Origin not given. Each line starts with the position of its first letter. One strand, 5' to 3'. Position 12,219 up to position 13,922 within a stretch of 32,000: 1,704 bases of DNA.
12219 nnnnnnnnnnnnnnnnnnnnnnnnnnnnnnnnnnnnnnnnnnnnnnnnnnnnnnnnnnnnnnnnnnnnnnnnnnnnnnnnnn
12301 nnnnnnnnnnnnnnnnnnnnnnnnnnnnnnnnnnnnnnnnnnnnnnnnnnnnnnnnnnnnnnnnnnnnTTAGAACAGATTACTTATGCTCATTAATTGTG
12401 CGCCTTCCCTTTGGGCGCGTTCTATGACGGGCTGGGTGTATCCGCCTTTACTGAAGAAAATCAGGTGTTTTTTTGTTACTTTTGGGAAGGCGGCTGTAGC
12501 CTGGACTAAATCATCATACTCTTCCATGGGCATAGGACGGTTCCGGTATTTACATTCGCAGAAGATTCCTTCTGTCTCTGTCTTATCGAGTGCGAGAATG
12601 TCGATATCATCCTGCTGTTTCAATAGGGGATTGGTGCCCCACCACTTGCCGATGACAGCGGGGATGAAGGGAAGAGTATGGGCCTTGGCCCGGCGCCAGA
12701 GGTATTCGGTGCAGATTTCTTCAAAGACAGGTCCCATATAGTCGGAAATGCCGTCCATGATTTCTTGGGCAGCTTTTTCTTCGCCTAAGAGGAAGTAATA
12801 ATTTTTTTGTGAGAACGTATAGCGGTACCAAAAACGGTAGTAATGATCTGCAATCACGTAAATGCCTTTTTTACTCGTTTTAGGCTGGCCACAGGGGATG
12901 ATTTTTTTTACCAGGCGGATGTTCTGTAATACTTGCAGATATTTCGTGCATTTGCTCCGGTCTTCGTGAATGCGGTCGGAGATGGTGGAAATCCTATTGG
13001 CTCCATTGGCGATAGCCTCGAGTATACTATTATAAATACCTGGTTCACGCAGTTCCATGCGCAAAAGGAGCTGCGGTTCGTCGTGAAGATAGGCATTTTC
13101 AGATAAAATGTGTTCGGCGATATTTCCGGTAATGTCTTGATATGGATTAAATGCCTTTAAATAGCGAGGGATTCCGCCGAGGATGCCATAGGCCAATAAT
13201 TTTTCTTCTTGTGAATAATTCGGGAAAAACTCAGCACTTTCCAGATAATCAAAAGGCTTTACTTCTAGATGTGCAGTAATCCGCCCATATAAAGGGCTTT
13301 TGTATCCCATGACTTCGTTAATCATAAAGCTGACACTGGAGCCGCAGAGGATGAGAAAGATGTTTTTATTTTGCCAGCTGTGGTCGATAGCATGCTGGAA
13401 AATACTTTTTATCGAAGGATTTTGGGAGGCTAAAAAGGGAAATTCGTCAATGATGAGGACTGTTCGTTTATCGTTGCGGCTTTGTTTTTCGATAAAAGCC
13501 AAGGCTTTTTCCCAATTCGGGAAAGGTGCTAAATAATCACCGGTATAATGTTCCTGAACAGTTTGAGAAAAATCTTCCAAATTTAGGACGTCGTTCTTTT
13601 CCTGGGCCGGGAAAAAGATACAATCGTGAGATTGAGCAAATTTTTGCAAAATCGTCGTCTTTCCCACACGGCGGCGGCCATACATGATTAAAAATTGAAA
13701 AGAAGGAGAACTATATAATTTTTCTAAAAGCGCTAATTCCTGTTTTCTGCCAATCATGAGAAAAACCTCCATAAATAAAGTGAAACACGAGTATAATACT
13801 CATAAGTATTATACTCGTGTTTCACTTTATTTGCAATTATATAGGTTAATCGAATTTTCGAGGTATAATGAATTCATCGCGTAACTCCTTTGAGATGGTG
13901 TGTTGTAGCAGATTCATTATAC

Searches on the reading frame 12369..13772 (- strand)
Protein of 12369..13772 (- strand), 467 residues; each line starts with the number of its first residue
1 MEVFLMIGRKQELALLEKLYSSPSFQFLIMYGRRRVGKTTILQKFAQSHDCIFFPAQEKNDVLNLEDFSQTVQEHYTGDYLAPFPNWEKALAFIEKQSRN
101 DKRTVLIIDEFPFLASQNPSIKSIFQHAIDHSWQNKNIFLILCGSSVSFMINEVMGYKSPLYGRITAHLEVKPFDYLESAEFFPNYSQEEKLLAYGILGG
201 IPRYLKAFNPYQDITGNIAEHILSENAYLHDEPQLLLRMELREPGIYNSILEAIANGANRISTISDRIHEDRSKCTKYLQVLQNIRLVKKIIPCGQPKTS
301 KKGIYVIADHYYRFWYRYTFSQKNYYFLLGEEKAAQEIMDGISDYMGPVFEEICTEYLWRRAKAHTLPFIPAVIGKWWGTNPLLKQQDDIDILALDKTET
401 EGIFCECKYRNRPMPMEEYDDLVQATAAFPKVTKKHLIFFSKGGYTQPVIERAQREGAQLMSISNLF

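Call 41: search_protein_families(library=pfam, proteins=[window:12369-13772:-], max_evalue=0.00001)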
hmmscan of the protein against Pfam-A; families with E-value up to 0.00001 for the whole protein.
window:12369-13772:- (467 aa): 4 families
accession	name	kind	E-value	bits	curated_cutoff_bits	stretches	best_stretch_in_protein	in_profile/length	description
PF01637.24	ATPase_2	-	3.3e-25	89.7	33.2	1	9-207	4-224/225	ATPase domain predominantly from Archaea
PF03008.20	DUF234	-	1.1e-21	77.5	22.5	1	315-411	1-91/100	Archaea bacterial proteins of unknown function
PF13173.12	AAA_14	-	1.1e-10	42.1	27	1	26-178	3-127/129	AAA domain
PF13401.12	AAA_22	-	2.2e-06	28.5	27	1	26-145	6-123/130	AAA domain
